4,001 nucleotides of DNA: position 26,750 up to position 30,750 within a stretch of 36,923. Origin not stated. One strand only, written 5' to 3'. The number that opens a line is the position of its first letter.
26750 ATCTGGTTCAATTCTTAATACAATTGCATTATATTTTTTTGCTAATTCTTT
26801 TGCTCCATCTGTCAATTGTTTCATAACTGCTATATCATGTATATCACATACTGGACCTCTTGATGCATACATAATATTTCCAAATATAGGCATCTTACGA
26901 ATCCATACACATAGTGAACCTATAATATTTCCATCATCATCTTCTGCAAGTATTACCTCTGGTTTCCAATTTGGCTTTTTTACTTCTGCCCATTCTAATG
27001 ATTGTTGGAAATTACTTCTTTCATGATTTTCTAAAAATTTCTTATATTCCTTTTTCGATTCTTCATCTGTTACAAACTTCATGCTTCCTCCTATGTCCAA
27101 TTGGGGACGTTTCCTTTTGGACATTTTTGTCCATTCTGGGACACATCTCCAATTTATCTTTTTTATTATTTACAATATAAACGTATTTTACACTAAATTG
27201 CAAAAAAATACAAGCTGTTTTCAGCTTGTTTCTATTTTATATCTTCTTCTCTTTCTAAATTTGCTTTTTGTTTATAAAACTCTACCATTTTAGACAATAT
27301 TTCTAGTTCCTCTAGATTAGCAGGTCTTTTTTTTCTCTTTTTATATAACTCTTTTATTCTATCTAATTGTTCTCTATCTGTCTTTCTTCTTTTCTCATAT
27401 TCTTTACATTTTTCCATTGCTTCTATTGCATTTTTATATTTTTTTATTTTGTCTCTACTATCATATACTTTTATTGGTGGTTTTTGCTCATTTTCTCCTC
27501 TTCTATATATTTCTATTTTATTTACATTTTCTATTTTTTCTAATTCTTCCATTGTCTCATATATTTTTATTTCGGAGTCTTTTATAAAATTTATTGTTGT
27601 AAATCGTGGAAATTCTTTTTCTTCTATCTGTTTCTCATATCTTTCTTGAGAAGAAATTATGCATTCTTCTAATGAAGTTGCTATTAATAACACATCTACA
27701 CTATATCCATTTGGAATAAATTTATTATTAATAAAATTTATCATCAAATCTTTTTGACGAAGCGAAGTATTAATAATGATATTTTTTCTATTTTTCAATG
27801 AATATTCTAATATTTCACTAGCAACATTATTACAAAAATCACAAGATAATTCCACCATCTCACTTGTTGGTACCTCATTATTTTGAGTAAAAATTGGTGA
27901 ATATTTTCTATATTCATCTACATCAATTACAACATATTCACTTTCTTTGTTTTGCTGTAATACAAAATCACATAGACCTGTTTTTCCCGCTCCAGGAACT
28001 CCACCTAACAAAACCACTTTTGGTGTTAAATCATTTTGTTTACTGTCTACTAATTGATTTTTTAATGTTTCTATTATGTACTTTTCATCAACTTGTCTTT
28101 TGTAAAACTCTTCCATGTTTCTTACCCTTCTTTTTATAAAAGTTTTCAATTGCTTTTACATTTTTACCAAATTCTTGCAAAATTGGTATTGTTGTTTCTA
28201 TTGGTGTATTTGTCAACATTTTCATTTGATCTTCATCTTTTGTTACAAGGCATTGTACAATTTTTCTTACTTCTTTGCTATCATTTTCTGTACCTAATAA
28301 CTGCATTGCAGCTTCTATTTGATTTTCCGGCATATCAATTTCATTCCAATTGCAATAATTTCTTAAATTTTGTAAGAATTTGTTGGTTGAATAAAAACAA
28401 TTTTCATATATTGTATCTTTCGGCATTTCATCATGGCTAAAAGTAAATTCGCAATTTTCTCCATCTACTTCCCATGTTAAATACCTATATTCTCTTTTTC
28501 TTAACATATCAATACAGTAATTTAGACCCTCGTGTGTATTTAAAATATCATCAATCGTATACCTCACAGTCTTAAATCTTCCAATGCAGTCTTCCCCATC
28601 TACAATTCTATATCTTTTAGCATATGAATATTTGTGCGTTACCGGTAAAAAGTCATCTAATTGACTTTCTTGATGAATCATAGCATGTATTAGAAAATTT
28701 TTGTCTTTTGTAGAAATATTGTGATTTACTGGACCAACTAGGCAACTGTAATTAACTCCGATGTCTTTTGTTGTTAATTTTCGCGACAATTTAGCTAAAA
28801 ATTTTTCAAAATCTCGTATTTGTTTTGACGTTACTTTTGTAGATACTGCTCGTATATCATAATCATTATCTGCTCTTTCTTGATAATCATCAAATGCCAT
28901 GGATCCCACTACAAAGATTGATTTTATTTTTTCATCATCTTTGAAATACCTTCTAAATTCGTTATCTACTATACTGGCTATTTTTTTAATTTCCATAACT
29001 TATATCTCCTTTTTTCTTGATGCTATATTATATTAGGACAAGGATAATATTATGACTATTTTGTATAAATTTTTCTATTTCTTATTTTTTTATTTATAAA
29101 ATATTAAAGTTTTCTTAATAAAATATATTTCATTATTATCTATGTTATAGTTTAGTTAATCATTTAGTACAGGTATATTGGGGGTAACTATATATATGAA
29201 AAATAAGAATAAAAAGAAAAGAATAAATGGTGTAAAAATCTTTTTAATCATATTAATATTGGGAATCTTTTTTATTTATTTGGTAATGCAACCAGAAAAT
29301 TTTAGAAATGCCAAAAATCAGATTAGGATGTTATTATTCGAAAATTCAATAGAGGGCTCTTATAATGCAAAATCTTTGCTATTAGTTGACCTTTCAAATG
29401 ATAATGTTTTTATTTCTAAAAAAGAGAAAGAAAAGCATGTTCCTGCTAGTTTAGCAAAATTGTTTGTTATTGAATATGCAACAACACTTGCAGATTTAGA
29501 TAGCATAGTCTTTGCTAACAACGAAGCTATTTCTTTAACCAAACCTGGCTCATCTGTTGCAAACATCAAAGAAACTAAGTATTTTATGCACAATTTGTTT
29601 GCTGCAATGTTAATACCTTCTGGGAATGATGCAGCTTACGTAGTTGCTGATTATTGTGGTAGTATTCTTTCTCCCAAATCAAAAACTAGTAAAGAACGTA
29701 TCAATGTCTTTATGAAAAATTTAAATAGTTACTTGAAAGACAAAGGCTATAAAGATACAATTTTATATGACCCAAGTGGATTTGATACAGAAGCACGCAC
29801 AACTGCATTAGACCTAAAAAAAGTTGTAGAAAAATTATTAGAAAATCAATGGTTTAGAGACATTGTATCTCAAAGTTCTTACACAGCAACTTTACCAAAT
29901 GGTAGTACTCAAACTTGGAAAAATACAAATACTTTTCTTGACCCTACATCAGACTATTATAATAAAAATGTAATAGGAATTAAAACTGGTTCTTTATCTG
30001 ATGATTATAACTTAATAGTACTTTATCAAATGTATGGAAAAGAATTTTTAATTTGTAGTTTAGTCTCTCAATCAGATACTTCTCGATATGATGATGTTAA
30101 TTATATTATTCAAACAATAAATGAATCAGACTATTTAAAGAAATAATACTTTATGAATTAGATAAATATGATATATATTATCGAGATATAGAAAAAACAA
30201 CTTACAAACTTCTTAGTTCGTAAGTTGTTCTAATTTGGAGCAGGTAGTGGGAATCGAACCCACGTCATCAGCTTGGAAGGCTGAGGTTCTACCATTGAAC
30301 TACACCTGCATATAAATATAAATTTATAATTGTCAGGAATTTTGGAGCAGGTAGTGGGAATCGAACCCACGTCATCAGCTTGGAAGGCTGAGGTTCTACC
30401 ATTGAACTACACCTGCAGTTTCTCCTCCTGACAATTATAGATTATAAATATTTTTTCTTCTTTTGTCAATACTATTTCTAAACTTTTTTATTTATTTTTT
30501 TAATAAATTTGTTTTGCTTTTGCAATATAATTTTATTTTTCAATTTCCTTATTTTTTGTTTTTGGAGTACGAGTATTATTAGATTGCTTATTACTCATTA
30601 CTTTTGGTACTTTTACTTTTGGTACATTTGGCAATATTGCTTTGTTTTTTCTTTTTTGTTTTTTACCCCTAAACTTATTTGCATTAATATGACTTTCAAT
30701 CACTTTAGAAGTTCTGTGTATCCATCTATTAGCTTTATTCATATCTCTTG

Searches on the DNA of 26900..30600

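Call 77: search_rna_families(source=window, start=26900, end=30600, threshold=evalue, max_evalue=0.1)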
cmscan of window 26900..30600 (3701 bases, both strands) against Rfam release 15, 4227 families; matches with E-value up to 0.1: 5.
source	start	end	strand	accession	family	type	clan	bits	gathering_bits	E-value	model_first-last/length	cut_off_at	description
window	30239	30309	-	RF00005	tRNA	Gene; tRNA;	CL00001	73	29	2.6e-15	1-71/71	no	tRNA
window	30346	30416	-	RF00005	tRNA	Gene; tRNA;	CL00001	73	29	2.6e-15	1-71/71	no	tRNA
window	30238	30309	+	RF04354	Plastid-ycf2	Cis-reg;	-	32.5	65.7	0.00042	1-75/75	no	Plastid-ycf2 5UTR RNA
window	30345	30416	+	RF04354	Plastid-ycf2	Cis-reg;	-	32.5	65.7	0.00042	1-75/75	no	Plastid-ycf2 5UTR RNA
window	30252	30397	-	RF02553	YrlA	Gene; sRNA;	-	26.2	69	0.013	1-114/114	no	Y RNA-like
